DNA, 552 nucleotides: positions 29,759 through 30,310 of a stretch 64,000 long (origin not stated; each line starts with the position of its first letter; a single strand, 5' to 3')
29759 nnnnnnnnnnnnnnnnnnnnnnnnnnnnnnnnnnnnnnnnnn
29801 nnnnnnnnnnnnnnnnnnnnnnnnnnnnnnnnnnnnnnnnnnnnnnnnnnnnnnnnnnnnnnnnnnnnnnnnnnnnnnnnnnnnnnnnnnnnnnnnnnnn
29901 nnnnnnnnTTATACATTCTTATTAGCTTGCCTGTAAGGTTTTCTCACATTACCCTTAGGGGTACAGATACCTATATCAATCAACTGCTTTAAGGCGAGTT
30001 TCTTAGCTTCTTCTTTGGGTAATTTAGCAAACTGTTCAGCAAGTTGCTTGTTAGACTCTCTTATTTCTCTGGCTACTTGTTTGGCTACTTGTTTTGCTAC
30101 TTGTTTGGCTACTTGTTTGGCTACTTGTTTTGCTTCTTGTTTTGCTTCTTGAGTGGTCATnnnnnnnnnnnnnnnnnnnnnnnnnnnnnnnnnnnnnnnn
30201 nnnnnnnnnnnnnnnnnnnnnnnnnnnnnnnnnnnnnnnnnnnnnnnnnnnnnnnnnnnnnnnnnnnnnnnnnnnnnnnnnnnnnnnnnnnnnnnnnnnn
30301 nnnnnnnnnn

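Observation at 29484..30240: Low-GC two-gene islet wedged between a membrane-protein gene and hom: candidate toxin/antitoxin-like or mobile cassette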

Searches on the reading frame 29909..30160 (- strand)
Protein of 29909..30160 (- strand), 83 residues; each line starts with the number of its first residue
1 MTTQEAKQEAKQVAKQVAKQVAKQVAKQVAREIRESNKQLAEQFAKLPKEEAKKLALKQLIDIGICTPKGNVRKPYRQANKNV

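Call 4: search_protein_families(library=pfam, proteins=[window:29909-30160:-], max_evalue=1)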
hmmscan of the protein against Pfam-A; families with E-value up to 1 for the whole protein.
window:29909-30160:- (83 aa): 9 families
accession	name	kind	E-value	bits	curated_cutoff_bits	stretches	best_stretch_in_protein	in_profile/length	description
PF04888.17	SseC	-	0.0014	18.8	30.2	1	4-53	169-219/312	Secretion system effector C (SseC) like family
PF14265.11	DUF4355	-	0.019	15.6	25.4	1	3-66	19-84/124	Capsid assembly scaffolding protein Gp46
PF15134.11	CEP15-like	-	0.039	14.3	27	1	1-56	29-84/110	Centrosomal protein 15-like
PF08023.17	Antimicrobial_2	-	0.042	14.9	22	0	13-25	9-21/33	Frog antimicrobial peptide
PF10376.14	Mei5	-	0.076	13.3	28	1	10-62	143-195/207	Double-strand recombination repair protein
PF17563.7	Cu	-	0.088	13.5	27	0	14-27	10-23/27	Cupiennin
PF12607.13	DUF3772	-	0.13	12.5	25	1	4-31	5-32/63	Protein of unknown function (DUF3772)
PF05016.21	ParE_toxin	-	0.16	13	23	1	3-57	4-54/89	ParE toxin of type II toxin-antitoxin system, parDE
PF10228.14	HPF1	-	0.51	10.4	27.1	1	8-78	94-163/251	Histone PARylation factor 1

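Call 5: search_protein_families(library=ncbifam, proteins=[window:29909-30160:-], max_evalue=1)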
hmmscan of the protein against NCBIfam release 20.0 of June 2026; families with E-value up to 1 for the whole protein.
window:29909-30160:- (83 aa): 8 families
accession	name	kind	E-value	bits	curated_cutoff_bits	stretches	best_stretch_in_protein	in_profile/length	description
NF011889.0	PRK15362.1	equivalog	7.8e-06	24.9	540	1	3-53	276-326/476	type III secretion system translocon protein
NF006256.0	PRK08404.1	equivalog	0.0056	16.8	107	1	4-56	20-71/103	V-type ATP synthase subunit H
TIGR03894.1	chp_P_marinus_1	hypoth_equivalog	0.024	15.1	67.75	1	23-64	3-41/95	TIGR03894 family protein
NF012015.1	PRK15471.1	equivalog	0.13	11.2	267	1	2-76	140-216/325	LPS O-antigen chain length determinant protein WzzB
NF050014.1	HpsJ_like_B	equivalog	0.19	11.4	260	1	4-53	113-163/254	hormogonium polysaccharide biosynthesis protein HpsJ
NF045477.1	LPO_1073_dom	subfamily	0.44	10.2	45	1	9-46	21-58/257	LPO_1073/Vpar_1526 family protein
NF010210.0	PRK13676.1-2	equivalog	0.55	10.4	223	0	1-22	57-78/117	YlbF/YmcA family competence regulator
TIGR01299.1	synapt_SV2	subfamily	0.93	7.3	637.3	1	8-41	13-46/742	synaptic vesicle protein SV2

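Call 6: search_protein_families(library=padloc, proteins=[window:29909-30160:-], max_evalue=1)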
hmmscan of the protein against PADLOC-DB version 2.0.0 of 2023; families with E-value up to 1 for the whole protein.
window:29909-30160:- (83 aa): 4 families
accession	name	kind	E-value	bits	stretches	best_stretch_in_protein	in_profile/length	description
PDLC01517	Cmr5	-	0.0073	14.7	1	10-62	65-116/131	CAS-III-C; effector_SS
PDLC01157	Mem_03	-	0.012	13.8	1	10-43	9-42/167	"Membrane protein (2TM at N-terminus and a globular domain) in type III operon, could be a CARF domain diverged beyond r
PDLC00636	ZorA2|ZorA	-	0.024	11.5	1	8-46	174-212/461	MotA/ExbB/TolQ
PDLC04447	PDC-M14A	-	0.043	12.2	1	2-54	59-111/152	-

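Call 43: search_protein_families(library=phrogs, proteins=[window:29909-30160:-], max_evalue=0.1)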
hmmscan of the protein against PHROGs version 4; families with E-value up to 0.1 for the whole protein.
window:29909-30160:- (83 aa): 4 families
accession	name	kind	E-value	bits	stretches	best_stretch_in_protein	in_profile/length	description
phrog_1454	-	unknown function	0.0053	17.9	1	2-60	2-62/81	-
phrog_15193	-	unknown function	0.015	16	1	8-66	20-76/187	-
phrog_23568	-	unknown function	0.018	16.2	1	3-58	31-85/87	-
phrog_115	-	head and packaging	0.044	13.9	1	5-57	28-85/665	minor head protein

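Call 60: find_homologous_proteins(query=A5, max_evalue=0.001)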
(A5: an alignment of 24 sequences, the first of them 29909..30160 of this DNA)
Query A5 (24 sequences) (83 aa, profile of the alignment): 64 proteins with E <= 0.001 among 4636 candidates.
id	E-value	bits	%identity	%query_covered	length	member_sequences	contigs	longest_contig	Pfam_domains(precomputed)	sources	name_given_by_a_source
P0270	6.0e-18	82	62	25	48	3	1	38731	-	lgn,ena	-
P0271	2.0e-17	81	46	31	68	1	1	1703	-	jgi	jgi:hypothetical protein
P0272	2.1e-17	81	35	31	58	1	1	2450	-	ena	-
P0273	3.6e-17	80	30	53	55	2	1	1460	-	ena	-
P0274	7.3e-17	79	35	31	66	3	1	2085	-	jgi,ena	-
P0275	2.1e-16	77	38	31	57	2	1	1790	-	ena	-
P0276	4.9e-16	76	38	35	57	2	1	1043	-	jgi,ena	-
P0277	5.3e-16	76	48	35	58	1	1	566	-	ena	-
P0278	7.0e-16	76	-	-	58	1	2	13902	-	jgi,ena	-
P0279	8.5e-16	75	-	-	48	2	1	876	-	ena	-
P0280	2.9e-15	74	36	57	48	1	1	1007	-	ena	-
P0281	3.4e-15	74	-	-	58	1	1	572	-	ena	-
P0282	3.7e-15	73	36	52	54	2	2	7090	-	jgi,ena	-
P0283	4.3e-15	73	39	37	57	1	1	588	-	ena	-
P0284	4.6e-15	73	42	31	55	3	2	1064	-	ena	-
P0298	2.0e-12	65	77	72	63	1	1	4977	-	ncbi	ncbi:hypothetical protein ACFL2A_05990 [Thermodesulfobacteriota bacterium]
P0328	1.1e-7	49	83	70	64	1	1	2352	-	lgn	-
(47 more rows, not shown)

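Call 62: find_encoding_contigs(protein=P0298, flank=5000, max_places=3)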
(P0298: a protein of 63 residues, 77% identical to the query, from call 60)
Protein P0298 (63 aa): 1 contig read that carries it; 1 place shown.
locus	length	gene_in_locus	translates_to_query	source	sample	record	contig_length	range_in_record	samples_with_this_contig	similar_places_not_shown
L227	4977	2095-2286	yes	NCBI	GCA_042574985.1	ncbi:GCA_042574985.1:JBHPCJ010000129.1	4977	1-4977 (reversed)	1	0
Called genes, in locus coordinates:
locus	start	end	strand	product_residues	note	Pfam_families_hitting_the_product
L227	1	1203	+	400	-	PF06245:DUF1015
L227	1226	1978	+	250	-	PF08242:Methyltransf_12 (faint), PF10294:Methyltransf_16 (weak), PF05175:MTS, PF05971:Methyltransf_10 (weak), PF13847:Methyltransf_31, PF08241:Methyltransf_11 (weak), PF13649:Methyltransf_25, PF01170:UPF0020 (weak)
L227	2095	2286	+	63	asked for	-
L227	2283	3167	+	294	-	PF08867:FRG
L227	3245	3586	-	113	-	PF00543:P-II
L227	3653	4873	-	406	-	PF00909:Ammonium_transp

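Call 63: find_encoding_contigs(protein=P0328, flank=5000, max_places=3)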
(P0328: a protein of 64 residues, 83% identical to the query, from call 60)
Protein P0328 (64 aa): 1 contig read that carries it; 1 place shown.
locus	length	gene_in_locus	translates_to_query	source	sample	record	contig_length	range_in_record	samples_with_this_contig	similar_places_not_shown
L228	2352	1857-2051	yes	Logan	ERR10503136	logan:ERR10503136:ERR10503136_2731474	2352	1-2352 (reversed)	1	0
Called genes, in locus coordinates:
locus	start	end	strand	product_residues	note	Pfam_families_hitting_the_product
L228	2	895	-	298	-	?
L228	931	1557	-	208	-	-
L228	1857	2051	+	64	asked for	-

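Call 68: search_protein_families(library=padloc, proteins=[L227:2283-3164:+, P0298], max_evalue=0.1)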
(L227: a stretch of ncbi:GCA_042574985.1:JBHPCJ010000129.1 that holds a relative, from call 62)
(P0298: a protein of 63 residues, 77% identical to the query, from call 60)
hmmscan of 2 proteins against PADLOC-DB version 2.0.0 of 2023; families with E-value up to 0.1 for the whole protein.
L227:2283-3164:+ (294 aa): 13 families
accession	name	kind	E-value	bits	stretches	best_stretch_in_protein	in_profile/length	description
PDLC04937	PDC-S15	-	5e-35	119.3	1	27-286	34-243/254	-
PDLC04931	PDC-S15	-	2.8e-25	87.7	1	7-286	41-267/282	-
PDLC04938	PDC-S15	-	4.6e-21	73.5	1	8-292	42-271/276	-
PDLC04934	PDC-S15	-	8.7e-21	72.4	1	13-154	44-172/416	-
PDLC04940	PDC-S15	-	2.3e-19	68.1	1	18-150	45-170/280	-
PDLC04932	PDC-S15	-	3.6e-17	60.7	1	8-172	21-181/324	-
PDLC04936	PDC-S15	-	1.6e-14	52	2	9-145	22-135/300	-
PDLC04933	PDC-S15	-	5.8e-14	50.2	2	10-137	11-113/286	-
PDLC04935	PDC-S15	-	1.3e-09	35.5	1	31-161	140-253/535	-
PDLC04929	PDC-S15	-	3.7e-09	34.9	1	24-148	26-140/308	-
PDLC04926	PDC-S15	-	2.8e-08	31.2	1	28-135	32-125/300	-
PDLC04930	PDC-S15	-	1.6e-06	25.4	1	27-142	24-126/380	-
PDLC04927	PDC-S15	-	8.8e-06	22.8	1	95-138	83-126/422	-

P0298 (63 aa): 1 family
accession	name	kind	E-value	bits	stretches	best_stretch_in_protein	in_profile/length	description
PDLC01517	Cmr5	-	0.015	13.7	1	5-42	79-116/131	CAS-III-C; effector_SS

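Call 73: list_cluster_members(proteins=[P0001, window:29909-30160:-, P0121])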
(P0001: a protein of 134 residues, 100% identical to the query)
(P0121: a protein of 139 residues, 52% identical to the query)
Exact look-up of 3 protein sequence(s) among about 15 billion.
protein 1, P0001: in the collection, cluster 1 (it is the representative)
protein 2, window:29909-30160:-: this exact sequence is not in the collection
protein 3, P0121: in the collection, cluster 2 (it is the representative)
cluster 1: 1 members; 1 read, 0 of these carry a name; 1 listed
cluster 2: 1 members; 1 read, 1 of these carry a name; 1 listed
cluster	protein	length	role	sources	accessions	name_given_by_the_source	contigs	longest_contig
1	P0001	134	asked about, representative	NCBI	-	-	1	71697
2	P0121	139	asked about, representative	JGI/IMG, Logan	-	hypothetical protein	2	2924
